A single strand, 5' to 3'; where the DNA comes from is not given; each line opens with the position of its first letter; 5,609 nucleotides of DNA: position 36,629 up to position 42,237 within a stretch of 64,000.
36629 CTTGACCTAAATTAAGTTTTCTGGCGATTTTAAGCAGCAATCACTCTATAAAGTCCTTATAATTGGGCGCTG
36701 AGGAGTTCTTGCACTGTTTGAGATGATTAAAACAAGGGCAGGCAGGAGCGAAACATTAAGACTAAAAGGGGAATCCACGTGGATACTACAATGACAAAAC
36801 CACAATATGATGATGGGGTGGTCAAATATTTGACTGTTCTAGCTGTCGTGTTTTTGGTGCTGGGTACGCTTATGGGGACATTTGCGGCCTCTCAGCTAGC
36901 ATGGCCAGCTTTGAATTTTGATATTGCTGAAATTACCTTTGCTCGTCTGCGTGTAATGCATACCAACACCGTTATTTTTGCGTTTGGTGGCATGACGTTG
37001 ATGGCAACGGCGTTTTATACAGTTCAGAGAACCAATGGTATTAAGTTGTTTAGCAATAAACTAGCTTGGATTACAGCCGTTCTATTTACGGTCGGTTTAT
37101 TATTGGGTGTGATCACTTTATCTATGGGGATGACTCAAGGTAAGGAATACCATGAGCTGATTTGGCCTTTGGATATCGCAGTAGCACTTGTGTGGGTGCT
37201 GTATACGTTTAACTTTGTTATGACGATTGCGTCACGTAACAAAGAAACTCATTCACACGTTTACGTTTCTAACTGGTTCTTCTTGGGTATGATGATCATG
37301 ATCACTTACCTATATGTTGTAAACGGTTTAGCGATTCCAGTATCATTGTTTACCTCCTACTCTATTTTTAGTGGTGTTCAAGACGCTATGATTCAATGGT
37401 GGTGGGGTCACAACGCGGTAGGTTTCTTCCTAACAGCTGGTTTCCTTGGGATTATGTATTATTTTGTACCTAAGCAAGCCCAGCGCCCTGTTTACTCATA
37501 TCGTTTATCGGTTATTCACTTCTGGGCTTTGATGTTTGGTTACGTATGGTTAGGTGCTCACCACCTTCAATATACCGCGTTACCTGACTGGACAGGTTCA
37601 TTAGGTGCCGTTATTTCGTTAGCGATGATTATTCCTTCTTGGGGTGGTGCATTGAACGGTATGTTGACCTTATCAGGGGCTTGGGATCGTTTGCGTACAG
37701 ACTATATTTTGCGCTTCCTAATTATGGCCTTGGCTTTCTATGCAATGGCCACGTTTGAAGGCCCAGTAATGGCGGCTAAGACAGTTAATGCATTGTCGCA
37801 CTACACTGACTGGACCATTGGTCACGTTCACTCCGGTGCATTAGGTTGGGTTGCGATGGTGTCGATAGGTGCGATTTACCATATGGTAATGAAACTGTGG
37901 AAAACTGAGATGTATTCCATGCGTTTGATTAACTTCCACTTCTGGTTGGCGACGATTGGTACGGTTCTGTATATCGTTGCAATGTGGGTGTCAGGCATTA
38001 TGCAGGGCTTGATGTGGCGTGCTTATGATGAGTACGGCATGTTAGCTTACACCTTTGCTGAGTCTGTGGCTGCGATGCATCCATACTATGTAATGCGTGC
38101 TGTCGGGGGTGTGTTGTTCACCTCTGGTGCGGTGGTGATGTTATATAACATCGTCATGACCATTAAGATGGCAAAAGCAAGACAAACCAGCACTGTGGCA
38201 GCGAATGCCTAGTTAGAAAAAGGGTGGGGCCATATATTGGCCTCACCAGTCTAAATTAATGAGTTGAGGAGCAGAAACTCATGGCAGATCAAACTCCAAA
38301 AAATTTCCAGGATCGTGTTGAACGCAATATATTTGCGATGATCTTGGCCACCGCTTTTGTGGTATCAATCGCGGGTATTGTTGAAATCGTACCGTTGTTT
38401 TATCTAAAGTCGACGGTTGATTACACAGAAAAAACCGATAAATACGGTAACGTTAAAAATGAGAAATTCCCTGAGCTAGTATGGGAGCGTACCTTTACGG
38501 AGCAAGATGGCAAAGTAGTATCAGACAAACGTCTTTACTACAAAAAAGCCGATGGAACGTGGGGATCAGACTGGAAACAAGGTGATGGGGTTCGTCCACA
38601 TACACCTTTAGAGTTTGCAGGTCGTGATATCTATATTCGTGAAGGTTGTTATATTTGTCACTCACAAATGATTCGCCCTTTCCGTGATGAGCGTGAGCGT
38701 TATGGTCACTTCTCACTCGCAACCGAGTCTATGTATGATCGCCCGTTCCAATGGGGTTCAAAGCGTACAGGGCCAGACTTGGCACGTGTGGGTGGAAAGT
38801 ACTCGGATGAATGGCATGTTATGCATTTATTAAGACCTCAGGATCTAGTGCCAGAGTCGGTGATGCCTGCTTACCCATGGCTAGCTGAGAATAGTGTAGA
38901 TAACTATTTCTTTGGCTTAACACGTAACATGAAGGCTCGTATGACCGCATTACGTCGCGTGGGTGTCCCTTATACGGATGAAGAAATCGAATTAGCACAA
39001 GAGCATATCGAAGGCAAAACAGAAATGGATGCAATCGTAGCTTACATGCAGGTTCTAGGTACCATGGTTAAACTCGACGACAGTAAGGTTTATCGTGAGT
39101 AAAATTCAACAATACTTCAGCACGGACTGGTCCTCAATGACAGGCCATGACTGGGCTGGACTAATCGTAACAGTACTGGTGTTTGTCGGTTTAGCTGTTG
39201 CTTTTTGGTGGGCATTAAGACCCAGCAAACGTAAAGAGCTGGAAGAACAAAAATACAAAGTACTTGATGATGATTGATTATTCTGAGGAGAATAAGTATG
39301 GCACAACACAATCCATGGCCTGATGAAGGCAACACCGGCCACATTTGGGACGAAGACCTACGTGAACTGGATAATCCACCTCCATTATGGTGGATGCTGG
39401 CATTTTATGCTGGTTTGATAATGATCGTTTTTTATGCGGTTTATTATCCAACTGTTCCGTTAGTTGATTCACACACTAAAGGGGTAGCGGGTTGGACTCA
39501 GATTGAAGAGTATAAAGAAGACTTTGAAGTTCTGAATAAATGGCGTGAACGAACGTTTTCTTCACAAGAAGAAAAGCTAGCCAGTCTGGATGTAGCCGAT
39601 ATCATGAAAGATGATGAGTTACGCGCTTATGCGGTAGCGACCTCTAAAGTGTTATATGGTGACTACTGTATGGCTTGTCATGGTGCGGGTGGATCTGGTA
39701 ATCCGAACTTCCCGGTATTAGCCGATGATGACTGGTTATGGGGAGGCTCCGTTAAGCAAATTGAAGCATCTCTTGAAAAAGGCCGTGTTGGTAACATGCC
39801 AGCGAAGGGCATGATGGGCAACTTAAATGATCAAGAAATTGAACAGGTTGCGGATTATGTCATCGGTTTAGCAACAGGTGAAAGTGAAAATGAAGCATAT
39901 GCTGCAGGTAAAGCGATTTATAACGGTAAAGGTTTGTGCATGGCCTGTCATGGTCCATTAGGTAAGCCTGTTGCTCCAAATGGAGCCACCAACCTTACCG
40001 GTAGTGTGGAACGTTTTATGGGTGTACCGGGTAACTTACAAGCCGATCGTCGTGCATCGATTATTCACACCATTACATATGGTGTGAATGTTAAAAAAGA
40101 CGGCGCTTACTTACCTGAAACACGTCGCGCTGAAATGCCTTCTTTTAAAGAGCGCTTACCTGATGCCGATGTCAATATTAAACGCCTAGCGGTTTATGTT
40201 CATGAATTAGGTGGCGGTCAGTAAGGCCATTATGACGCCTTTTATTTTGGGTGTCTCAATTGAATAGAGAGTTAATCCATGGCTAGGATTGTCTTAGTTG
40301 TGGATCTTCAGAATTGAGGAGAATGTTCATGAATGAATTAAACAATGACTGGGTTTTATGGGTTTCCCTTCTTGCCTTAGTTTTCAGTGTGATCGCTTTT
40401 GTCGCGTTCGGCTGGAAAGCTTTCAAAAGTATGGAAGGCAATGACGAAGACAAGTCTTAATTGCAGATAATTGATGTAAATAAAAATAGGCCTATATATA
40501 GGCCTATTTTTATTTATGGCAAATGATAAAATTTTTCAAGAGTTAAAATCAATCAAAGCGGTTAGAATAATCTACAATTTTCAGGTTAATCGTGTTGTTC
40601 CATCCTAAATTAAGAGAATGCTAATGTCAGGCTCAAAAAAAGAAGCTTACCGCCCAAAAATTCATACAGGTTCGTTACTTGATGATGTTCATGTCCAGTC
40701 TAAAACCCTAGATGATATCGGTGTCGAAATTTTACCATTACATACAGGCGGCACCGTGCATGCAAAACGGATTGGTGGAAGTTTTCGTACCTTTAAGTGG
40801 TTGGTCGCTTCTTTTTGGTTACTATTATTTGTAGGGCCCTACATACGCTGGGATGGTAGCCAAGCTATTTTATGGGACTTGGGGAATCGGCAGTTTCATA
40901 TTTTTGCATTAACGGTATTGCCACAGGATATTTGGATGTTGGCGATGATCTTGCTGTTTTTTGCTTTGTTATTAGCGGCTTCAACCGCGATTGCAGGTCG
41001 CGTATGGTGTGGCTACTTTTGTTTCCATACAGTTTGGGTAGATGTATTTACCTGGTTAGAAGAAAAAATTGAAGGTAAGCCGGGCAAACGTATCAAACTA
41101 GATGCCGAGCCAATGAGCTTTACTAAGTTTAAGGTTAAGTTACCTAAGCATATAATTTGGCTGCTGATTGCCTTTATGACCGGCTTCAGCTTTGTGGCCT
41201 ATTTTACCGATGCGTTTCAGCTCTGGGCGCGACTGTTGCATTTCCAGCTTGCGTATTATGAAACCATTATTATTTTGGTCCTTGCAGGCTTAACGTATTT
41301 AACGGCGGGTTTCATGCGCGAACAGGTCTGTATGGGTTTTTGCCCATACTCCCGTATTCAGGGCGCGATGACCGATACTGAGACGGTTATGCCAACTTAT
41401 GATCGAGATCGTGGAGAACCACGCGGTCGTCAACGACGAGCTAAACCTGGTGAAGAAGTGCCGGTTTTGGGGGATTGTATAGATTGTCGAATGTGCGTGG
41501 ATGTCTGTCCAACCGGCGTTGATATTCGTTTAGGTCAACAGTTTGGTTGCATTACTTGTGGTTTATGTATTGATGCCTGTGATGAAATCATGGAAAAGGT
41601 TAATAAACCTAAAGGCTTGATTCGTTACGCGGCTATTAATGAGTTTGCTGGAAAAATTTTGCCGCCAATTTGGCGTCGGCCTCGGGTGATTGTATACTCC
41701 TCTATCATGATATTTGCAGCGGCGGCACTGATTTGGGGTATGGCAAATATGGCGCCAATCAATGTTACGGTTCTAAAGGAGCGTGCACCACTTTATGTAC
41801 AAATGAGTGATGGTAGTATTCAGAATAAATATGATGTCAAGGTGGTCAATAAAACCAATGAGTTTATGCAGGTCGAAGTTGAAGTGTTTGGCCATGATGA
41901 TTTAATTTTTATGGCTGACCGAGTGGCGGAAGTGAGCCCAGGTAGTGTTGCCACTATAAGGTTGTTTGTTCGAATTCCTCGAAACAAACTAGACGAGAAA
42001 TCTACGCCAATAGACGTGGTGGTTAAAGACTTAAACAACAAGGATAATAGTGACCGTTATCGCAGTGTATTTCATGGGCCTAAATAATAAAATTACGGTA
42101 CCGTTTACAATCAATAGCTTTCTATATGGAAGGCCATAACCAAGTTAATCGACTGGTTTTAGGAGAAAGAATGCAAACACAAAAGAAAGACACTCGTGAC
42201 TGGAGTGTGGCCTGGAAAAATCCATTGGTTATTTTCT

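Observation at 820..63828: Highly iterated palindrome (consensus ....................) pervades the window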

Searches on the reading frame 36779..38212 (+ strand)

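Call 23: search_protein_families(library=pfam, proteins=[window:36779-38212:+], max_evalue=1e-8)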
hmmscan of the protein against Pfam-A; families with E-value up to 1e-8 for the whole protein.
window:36779-38212:+ (477 aa): 1 family
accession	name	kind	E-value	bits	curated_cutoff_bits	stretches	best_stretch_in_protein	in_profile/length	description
PF00115.25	COX1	-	1.2e-109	367.6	34.8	1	14-446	2-436/436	Cytochrome C and Quinol oxidase polypeptide I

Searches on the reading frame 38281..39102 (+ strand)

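Call 23: search_protein_families(library=pfam, proteins=[window:38281-39102:+], max_evalue=1e-8)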
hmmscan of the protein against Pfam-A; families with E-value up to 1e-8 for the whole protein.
window:38281-39102:+ (273 aa): 1 family
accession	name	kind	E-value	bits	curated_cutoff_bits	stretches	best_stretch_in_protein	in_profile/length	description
PF02433.20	FixO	-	2.3e-79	266.4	29.6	1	99-244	38-177/219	Cytochrome C oxidase, mono-heme subunit/FixO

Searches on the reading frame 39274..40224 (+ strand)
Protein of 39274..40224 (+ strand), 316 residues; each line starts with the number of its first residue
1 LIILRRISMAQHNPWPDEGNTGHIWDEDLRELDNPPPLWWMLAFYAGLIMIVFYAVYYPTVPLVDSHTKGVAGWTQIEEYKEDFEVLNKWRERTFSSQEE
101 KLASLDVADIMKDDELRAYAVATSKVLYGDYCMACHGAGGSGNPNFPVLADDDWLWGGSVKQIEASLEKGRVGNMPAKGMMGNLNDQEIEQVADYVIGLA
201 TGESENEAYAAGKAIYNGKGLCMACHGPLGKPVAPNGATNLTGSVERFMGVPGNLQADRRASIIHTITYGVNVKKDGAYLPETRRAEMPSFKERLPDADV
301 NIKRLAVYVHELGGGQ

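Call 23: search_protein_families(library=pfam, proteins=[window:39274-40224:+], max_evalue=1e-8)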
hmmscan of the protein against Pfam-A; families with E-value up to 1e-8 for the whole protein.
window:39274-40224:+ (316 aa): 3 families
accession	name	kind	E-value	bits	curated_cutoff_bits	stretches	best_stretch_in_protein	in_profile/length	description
PF13442.11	Cytochrome_CBB3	-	1.1e-18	67.7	27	1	122-196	4-68/68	Cytochrome C oxidase, cbb3-type, subunit III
PF14715.11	FixP_N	-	3e-15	56.1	24.9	1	20-64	4-47/48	N-terminal domain of cytochrome oxidase-cbb3, FixP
PF00034.26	Cytochrom_C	-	1.1e-14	56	21.3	0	124-196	4-86/90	Cytochrome c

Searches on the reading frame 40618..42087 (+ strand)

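Call 23: search_protein_families(library=pfam, proteins=[window:40618-42087:+], max_evalue=1e-8)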
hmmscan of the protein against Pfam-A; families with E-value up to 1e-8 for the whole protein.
window:40618-42087:+ (489 aa): 3 families
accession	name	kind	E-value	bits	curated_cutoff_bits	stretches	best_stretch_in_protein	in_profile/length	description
PF13746.11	Fer4_18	-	3.5e-37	127.5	27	1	233-338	1-112/114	4Fe-4S dicluster domain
PF11614.14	FixG_C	-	2.6e-28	99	25.6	1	371-488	1-119/119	IG-like fold at C-terminal of FixG, putative oxidoreductase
PF13534.11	Fer4_17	-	7.8e-09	36.4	22.2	0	237-302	7-61/61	4Fe-4S dicluster domain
